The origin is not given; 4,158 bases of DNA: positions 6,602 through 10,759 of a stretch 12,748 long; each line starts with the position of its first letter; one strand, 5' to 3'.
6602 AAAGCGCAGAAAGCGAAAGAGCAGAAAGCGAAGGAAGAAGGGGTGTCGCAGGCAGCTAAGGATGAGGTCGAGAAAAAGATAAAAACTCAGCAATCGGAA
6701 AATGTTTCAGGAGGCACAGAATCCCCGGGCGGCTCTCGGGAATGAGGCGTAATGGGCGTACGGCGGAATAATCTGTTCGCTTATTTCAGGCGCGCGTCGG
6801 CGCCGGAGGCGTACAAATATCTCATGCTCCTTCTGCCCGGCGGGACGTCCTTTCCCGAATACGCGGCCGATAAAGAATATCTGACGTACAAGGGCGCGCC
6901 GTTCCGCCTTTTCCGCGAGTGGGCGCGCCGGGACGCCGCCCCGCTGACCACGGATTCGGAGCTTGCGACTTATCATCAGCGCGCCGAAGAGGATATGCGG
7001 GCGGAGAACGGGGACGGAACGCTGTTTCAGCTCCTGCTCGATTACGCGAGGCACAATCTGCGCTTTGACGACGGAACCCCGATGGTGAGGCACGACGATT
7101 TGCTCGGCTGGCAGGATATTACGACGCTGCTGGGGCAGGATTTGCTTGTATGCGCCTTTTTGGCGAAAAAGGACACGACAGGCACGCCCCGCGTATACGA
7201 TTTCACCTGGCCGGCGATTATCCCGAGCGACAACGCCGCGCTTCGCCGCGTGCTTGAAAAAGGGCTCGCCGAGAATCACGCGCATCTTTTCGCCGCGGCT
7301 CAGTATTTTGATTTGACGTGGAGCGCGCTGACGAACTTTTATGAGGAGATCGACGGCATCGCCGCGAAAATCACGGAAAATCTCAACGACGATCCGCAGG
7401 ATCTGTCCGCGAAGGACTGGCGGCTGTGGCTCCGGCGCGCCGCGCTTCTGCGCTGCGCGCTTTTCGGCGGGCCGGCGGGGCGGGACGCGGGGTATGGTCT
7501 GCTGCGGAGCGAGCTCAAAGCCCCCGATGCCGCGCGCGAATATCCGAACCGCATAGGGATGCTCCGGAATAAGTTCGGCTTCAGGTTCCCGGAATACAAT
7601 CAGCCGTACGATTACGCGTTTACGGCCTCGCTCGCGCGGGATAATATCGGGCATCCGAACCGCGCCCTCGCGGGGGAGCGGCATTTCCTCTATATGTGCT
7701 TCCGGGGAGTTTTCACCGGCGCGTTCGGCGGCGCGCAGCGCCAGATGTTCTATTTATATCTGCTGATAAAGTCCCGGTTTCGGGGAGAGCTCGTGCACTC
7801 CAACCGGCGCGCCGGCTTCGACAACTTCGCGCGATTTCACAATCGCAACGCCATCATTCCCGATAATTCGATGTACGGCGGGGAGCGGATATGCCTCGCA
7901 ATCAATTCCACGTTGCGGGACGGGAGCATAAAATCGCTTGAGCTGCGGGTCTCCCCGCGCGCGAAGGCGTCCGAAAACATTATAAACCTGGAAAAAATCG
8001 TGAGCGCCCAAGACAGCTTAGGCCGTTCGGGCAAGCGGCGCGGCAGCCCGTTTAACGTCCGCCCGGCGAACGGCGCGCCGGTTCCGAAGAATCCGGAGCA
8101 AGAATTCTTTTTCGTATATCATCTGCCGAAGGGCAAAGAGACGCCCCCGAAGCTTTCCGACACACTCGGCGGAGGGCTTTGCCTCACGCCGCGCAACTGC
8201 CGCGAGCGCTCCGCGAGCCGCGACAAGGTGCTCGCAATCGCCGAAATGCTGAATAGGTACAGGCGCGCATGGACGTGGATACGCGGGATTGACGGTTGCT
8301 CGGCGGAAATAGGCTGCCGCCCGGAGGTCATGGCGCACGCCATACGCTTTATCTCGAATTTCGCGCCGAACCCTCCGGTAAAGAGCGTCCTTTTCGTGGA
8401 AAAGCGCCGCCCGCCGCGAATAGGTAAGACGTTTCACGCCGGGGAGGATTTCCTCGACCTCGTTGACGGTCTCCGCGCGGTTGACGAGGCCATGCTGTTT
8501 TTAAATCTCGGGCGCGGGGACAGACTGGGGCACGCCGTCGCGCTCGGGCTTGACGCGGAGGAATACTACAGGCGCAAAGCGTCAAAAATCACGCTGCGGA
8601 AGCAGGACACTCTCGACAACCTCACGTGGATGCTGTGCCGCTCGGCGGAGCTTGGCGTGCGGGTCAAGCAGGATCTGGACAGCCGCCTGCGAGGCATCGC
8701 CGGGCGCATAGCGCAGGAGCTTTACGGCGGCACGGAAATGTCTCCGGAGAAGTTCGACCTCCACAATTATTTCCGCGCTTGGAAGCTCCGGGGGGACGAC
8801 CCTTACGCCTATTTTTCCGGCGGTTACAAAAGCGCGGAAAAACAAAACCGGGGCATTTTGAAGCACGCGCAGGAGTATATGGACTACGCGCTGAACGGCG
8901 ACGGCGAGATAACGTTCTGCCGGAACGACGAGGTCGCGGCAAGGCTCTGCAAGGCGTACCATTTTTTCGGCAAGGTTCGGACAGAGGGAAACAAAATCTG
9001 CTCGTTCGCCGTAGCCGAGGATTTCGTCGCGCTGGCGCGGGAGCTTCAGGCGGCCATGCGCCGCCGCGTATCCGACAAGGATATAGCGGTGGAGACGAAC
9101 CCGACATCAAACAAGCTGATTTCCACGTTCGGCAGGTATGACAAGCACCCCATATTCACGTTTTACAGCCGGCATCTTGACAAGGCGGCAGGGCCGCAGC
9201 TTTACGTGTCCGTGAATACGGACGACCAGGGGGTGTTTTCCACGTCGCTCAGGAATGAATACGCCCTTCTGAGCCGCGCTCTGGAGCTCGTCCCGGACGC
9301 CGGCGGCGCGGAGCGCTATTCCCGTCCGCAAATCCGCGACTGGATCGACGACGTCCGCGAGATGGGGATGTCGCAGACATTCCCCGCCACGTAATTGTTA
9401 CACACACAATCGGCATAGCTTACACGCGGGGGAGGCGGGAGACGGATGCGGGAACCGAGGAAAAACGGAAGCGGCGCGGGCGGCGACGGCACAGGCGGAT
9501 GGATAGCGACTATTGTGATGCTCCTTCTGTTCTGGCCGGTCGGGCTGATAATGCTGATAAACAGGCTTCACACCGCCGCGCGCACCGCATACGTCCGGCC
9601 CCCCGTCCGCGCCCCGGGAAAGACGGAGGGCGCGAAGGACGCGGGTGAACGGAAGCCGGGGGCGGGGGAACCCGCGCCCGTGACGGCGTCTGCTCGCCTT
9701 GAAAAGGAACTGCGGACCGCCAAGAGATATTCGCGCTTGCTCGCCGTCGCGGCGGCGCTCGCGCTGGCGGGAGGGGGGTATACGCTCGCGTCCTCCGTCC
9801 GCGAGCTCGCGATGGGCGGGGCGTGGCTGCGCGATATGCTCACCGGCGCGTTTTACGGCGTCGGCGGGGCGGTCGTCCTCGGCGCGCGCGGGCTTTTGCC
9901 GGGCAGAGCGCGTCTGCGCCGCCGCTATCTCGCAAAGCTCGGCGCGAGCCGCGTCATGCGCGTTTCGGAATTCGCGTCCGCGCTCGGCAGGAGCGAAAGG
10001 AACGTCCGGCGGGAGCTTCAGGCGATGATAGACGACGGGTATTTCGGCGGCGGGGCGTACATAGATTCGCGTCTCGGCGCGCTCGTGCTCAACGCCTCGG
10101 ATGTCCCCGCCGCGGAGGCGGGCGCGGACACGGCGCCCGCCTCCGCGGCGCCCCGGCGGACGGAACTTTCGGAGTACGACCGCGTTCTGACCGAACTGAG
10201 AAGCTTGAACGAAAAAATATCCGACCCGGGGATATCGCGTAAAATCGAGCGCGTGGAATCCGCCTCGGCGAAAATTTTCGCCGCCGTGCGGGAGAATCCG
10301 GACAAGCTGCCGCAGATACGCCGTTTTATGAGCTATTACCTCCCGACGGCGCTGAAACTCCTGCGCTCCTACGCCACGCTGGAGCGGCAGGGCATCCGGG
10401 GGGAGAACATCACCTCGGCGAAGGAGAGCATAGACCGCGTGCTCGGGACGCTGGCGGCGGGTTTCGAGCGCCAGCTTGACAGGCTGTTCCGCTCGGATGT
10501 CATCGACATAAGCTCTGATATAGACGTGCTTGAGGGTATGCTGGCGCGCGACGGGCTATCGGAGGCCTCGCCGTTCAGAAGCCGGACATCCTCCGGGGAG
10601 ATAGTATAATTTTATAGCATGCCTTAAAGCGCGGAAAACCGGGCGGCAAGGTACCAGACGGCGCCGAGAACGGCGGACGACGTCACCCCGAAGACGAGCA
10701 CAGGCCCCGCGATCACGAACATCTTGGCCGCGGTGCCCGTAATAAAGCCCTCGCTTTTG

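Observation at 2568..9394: Candidate novel three-gene defence operon: dead STAND/TPR protein + KAP NTPase + giant adenosine deaminase (RADAR-like logic, non-canonical architecture)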

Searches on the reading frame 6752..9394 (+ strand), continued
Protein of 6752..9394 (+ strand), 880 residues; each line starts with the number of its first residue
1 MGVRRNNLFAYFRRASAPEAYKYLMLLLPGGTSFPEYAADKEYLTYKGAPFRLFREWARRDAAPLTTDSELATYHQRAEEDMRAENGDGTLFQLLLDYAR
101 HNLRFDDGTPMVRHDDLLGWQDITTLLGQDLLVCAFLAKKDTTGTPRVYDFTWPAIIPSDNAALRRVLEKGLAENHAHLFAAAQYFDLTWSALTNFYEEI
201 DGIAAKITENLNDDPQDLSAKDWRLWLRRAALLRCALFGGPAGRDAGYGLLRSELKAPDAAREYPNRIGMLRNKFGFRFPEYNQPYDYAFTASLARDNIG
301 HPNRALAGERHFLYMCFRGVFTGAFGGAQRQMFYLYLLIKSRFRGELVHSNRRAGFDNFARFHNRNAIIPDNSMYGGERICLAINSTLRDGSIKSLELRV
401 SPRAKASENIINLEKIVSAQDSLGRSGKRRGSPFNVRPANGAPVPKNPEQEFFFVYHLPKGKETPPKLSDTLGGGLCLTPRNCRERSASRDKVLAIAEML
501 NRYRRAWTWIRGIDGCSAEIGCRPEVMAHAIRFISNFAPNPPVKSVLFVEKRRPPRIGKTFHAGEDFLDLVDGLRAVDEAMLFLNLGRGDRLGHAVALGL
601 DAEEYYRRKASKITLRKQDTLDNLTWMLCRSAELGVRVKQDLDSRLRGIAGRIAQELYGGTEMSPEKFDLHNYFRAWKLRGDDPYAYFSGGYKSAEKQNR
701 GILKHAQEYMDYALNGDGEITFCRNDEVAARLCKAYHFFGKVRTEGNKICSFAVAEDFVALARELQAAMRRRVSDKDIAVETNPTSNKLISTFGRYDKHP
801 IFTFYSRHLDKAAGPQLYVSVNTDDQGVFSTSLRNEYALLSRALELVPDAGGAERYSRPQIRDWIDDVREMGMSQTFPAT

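Call 42: find_related_loci(query=A2, collection=genome_contigs, flank=10000)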
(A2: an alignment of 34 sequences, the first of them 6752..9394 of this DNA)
Query A2 (880 aa) in genome_contigs; peptide patterns used: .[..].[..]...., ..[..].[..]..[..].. (x = any residue, [..] = any of these).
600 stretches matched a pattern (row limit reached: there are more); 558 encode a relative of the query (tblastn E <= 1e-3); the best 80 are kept; 80 distinct loci.
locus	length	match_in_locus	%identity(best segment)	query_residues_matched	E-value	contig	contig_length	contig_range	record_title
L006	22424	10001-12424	35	88-877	5e-145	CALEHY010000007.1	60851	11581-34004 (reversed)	MAG TPA_asm: uncultured Clostridia bacterium isolate SRR6425755_bin.50_CONCOCT_v1.1_MAG genome assembly, contig: ERZ1767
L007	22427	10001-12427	35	41-877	5e-144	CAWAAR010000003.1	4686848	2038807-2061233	MAG: uncultured Clostridiaceae bacterium isolate MFD01299.bin.2.209 genome assembly, contig: contig_5117, whole genome s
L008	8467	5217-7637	35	69-878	5e-142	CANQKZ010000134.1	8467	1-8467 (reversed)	MAG: uncultured Oscillospiraceae bacterium isolate Lapin-021__bin7 genome assembly, contig: Lapin-021__NODE_9827_length_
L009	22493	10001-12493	33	82-877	1e-141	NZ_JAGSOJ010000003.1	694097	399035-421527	Oceanirhabdus seepicola strain ZWT Scaffold3, whole genome shotgun sequence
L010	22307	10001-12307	37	88-877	1e-141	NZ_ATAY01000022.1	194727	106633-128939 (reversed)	Ruminiclostridium papyrosolvens C7 contig00028, whole genome shotgun sequence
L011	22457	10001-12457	35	82-877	3e-140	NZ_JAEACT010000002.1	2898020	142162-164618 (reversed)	Clostridium hydrogenum strain CUEA01 1_pilon, whole genome shotgun sequence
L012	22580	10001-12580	37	53-880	8e-140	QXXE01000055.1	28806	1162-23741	Clostridiaceae bacterium strain 9 Scaffold53_1, whole genome shotgun sequence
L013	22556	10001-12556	34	1-877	2e-139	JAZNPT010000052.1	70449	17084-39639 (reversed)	MAG: Acutalibacteraceae bacterium isolate T1900044832_TS20190298.MAGScoT_cleanbin_000010 SGB_2900_k141_814752, whole gen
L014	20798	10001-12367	35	60-877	7e-138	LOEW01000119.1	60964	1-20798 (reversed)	MAG: Desulfosporosinus sp. BRH_c37 BRHa_1003077, whole genome shotgun sequence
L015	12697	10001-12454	33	43-879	2e-137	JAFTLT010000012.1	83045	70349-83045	MAG: Clostridia bacterium isolate RGIG3934 Roe_deer_Cecum-3__c1819, whole genome shotgun sequence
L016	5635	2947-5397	35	46-877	1e-138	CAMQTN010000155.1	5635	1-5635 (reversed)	MAG TPA_asm: uncultured Lachnospiraceae bacterium isolate ERR5647220_bin.4_metawrap_v1.3_MAG genome assembly, contig: NO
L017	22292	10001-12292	37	91-877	3e-137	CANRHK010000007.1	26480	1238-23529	MAG: uncultured Oscillospiraceae bacterium isolate Lapin-030__bin32 genome assembly, contig: Lapin-030__NODE_2567_length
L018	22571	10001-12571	34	1-877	4e-137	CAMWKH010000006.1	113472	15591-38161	MAG TPA_asm: uncultured Roseburia sp. isolate SRR14411339_bin.7_metawrap_v1.3_MAG genome assembly, contig: NODE.7_length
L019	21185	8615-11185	35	1-877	7e-137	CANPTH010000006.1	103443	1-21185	MAG TPA_asm: uncultured Lachnospiraceae bacterium isolate SRR15730520_bin.5_metawrap_v1.3_MAG genome assembly, contig: N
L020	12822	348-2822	34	45-877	1e-136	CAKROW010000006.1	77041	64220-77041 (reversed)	MAG: uncultured Blautia sp. isolate REFINED_METABAT215_TOP10_CONTIGS_1500_ASSEMBLY_K77_MERGED__Hadza_MoBio_C-REDO_G_11_1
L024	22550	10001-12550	32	67-877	1e-135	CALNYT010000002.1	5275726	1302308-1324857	MAG: uncultured Clostridiaceae bacterium isolate LOGT_bin.0076 genome assembly, contig: contig_6810, whole genome shotgu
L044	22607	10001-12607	33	24-877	2e-129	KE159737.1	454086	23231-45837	Dorea sp. 5-2 genomic scaffold acPFE-supercont1.3, whole genome shotgun sequence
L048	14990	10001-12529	33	88-880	4e-129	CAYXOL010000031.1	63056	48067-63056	MAG TPA_asm: uncultured Clostridium sp. isolate binchicken_co135_7 genome assembly, contig: NODE_1044_length_63056_cov_8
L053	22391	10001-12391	33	90-877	1e-127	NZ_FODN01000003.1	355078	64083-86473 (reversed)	Flavobacterium sinopsychrotolerans strain CGMCC 1.8704, whole genome shotgun sequence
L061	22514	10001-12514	33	54-877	1e-125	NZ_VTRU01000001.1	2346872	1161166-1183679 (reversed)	Chryseobacterium panacisoli strain Gsoil 183 map unlocalized plasmid unnamed1 Gsoil183-2_scaffold1, whole genome shotgun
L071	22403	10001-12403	34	57-877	2e-130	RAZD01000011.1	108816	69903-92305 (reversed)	Bacterium C-53 strain C-53 Scaffold11_1, whole genome shotgun sequence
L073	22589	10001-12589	31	34-877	9e-123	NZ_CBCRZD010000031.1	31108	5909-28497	Empedobacter stercoris strain CIP110833T isolate CIP110833T NODE_0031, whole genome shotgun sequence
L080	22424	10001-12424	33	90-879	6e-119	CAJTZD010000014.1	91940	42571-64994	MAG TPA_asm: uncultured Acetatifactor sp. isolate MGBC113998 genome assembly, contig: MGBC113998.14, whole genome shotgu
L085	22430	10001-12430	32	86-879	4e-117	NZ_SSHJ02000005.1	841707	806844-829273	Pedobacter ureilyticus strain THG-T11 2, whole genome shotgun sequence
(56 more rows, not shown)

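Call 51: search_protein_families(library=pfam, alignment_id=A3, max_evalue=0.01)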
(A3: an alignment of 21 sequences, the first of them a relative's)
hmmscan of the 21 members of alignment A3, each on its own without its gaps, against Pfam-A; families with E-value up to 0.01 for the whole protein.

A. member 1, L018:5505-7349:+ (614 aa): 0 families

B. families by the number of members that match (of 21 scanned): 1 family
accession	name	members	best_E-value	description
PF02493.26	MORN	1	1.2e-55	MORN repeat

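Call 52: search_protein_families(library=pfam, alignment_id=A4, max_evalue=0.01)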
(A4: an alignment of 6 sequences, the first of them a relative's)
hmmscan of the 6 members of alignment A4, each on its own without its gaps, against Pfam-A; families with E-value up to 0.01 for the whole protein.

A. member 1, L060:5959-7293:+ (444 aa): 1 family
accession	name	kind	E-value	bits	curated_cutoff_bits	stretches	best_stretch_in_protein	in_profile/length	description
PF13424.12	TPR_12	-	4.9e-05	23.9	30.1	0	300-348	27-76/77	Tetratricopeptide repeat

B. families by the number of members that match (of 6 scanned): 14 families
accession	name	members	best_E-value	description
PF07719.23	TPR_2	4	1.8e-06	Tetratricopeptide repeat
PF00515.34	TPR_1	3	7.6e-09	Tetratricopeptide repeat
PF13424.12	TPR_12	3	3.3e-06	Tetratricopeptide repeat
PF14559.12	TPR_19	2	2.8e-06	Tetratricopeptide repeat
PF13432.12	TPR_16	2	4.4e-06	Tetratricopeptide repeat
PF13174.12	TPR_6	2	7.4e-06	Tetratricopeptide repeat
PF13431.12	TPR_17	2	8.1e-06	Tetratricopeptide repeat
PF13181.12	TPR_8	2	0.00017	Tetratricopeptide repeat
PF13371.12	TPR_9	1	5.5e-05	Tetratricopeptide repeat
PF24575.1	TPR_Slam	1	0.00052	Surface lipoprotein assembly modifier, N-terminal TPR repeats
PF04049.19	ANAPC8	1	0.00083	Anaphase promoting complex subunit 8 / Cdc23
PF10255.15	Paf67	1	0.0015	RNA polymerase I-associated factor PAF67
PF13176.12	TPR_7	1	0.0022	Tetratricopeptide repeat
PF03704.23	BTAD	1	0.0054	Bacterial transcriptional activator domain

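Call 66: search_protein_families(library=padloc, alignment_id=A3, max_evalue=0.01)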
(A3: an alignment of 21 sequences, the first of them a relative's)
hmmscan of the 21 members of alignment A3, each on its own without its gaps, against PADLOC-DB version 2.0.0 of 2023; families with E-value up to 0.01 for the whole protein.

A. member 1, L018:5505-7349:+ (614 aa): 0 families

B. families by the number of members that match (of 21 scanned): 0 families

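Call 67: search_solved_structures(query=A3, max_evalue=1)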
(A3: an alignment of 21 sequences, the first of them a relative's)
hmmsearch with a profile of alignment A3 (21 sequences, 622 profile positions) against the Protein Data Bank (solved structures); distinct sequences matched with E-value up to 1: 0.

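Call 80: search_protein_families(library=pfam, proteins=[L044:5553-7097:+, L080:5520-7076:+, L085:6150-7385:+, L073:6217-7458:+, L024:5171-6754:+, L053:5079-7268:+, L071:5227-7035:+, L010:5954-6766:+, L048:6262-6921:+, L061:6672-7379:+], max_evalue=0.001)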
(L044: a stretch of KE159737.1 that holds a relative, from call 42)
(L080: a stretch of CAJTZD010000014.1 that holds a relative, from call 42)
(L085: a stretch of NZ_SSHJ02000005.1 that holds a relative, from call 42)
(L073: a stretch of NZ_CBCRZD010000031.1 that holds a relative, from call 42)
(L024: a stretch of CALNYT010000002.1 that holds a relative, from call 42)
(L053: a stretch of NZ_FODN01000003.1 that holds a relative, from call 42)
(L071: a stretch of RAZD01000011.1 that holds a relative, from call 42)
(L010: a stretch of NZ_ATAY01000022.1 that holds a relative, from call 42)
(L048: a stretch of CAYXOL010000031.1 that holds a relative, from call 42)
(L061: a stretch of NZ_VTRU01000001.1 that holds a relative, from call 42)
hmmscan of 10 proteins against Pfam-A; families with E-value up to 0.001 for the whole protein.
L044:5553-7097:+ (514 aa): 3 families
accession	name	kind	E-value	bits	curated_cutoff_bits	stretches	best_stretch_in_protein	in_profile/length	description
PF07508.19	Recombinase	-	2.3e-26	92.5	21.1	1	185-303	3-100/102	Recombinase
PF00239.26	Resolvase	-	1.7e-17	64.3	23.3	1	8-161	2-144/145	Resolvase, N terminal domain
PF13408.12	Zn_ribbon_recom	-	3.1e-08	34.3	25.3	1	316-370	1-58/58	Recombinase zinc beta ribbon domain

L080:5520-7076:+ (518 aa): 0 families

L085:6150-7385:+ (411 aa): 1 family
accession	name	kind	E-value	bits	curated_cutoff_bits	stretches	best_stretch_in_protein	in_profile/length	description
PF14281.12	PDDEXK_4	-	2.8e-19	70.2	22.3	1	29-219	1-183/183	PD-(D/E)XK nuclease superfamily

L073:6217-7458:+ (413 aa): 6 families
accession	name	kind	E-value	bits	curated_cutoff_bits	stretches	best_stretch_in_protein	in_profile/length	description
PF07724.20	AAA_2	-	1.9e-23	83.7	27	1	176-304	3-133/166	AAA domain (Cdc48 subfamily)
PF07728.20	AAA_5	-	1e-11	45.4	22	1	179-313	2-139/139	AAA domain (dynein-related subfamily)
PF00158.32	Sigma54_activat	-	1.1e-11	45.2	20.2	1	170-287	17-133/168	Sigma-54 interaction domain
PF00004.35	AAA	-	2.2e-07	31.8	21.2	1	180-319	2-129/131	ATPase family associated with various cellular activities (AAA)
PF13191.12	AAA_16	-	0.00044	21.2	32.6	1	166-203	14-51/167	AAA ATPase domain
PF13401.12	AAA_22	-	0.0005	20.8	27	0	178-269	7-107/130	AAA domain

L024:5171-6754:+ (527 aa): 2 families
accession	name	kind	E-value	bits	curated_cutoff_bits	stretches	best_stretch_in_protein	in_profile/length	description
PF01725.21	Ham1p_like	-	7.3e-33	114.5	22.5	1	41-244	1-186/186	Ham1 family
PF13289.12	SIR2_2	-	2e-27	96.4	24.5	1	363-504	2-141/141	SIR2-like domain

L053:5079-7268:+ (729 aa): 4 families
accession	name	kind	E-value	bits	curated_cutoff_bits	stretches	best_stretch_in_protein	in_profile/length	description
PF09848.15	SLFN-g3_helicase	-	6.7e-63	213.5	24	1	183-552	3-354/354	Schlafen group 3, DNA/RNA helicase domain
PF00717.28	Peptidase_S24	-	6.9e-08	32.6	23.3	1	588-724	1-114/116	Peptidase S24-like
PF04851.21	ResIII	-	1.7e-07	31.7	22.5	1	162-292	5-139/164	Type III restriction enzyme, res subunit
PF01541.30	GIY-YIG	-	7.1e-06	26.7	22.6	1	33-93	3-69/78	GIY-YIG catalytic domain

L071:5227-7035:+ (602 aa): 1 family
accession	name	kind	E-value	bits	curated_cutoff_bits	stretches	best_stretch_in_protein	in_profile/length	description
PF02493.26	MORN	-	1.2e-55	182.5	22.5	6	426-447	1-22/23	MORN repeat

L010:5954-6766:+ (270 aa): 1 family
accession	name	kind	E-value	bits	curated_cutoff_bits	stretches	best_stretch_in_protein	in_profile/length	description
PF06182.17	ABC2_membrane_6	-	5.4e-42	144.6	22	1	43-269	3-229/229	ABC-2 family transporter protein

L048:6262-6921:+ (219 aa): 0 families

L061:6672-7379:+ (235 aa): 1 family
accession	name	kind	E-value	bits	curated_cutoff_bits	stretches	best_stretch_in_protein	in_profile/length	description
PF02789.23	Peptidase_M17_N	-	3.5e-14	53.2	23.4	1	83-189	15-119/129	Cytosol aminopeptidase family, N-terminal domain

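Call 83: search_dna_similar(query=window:6752-9391:+, collection=phages, mode=protein, max_rows=10)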
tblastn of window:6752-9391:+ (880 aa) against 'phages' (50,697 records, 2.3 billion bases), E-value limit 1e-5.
No match.

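Call 88: find_related_loci(query=A2, collection=viral_contigs, flank=10000)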
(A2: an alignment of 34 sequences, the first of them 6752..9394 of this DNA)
Query A2 (880 aa) in viral_contigs; peptide patterns used: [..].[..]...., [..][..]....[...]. (x = any residue, [..] = any of these).
104 stretches matched a pattern; 7 encode a relative of the query (tblastn E <= 1e-3); 7 distinct loci.
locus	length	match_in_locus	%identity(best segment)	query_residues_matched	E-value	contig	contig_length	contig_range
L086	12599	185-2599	28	81-880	4e-85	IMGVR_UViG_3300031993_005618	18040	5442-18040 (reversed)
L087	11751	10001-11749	35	53-595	8e-81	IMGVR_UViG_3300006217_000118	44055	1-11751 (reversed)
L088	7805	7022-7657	41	673-880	8e-41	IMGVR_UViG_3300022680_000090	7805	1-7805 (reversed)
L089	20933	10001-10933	25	500-837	5e-21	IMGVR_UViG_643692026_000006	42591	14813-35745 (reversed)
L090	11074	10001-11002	25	490-848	9e-21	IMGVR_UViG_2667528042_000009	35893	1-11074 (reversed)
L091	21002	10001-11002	24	490-848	1e-20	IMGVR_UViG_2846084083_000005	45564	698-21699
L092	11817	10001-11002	25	490-848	3e-20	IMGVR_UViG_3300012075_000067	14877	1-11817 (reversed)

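Call 99: search_protein_families(library=ncbifam, alignment_id=A3, max_evalue=0.01)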
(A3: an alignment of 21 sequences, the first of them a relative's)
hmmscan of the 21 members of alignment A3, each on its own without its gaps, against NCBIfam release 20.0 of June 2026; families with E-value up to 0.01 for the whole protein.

A. member 1, L018:5505-7349:+ (614 aa): 0 families

B. families by the number of members that match (of 21 scanned): 1 family
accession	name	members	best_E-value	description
NF046046.1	Mbov_0729_Cterm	1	0.0085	Mbov_0729 family lipopotein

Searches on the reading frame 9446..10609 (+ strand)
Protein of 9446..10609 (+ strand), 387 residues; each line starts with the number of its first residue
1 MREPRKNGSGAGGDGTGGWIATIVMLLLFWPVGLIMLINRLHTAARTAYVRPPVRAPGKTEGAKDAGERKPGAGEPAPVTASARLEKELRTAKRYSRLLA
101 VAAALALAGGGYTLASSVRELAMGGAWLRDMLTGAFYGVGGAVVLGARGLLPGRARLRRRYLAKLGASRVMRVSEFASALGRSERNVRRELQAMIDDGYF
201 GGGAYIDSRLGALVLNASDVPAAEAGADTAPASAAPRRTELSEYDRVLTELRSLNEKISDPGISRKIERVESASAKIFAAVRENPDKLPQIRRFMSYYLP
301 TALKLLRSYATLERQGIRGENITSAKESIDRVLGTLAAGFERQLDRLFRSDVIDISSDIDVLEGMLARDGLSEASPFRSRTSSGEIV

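Call 8: search_protein_families(library=pfam, proteins=[window:9446-10609:+], max_evalue=0.01)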
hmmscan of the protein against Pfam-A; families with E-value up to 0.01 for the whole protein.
window:9446-10609:+ (387 aa): 1 family
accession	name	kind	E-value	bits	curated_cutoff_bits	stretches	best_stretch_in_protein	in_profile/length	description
PF10112.14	Halogen_Hydrol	-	1.8e-19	71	29.8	1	239-361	68-190/191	5-bromo-4-chloroindolyl phosphate hydrolysis protein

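Call 9: search_protein_families(library=padloc, proteins=[window:9446-10609:+], max_evalue=0.01)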
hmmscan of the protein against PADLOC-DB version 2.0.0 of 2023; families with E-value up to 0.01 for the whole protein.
window:9446-10609:+ (387 aa): 0 families

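Call 10: search_protein_families(library=ncbifam, proteins=[window:9446-10609:+], max_evalue=0.01)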
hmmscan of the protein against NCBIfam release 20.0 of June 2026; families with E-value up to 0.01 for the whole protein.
window:9446-10609:+ (387 aa): 1 family
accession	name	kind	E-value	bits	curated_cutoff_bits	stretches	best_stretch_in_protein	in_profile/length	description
NF049861.1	SCO2400_fam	subfamily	0.0014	19.2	55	1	56-116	56-116/136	SCO2400 family protein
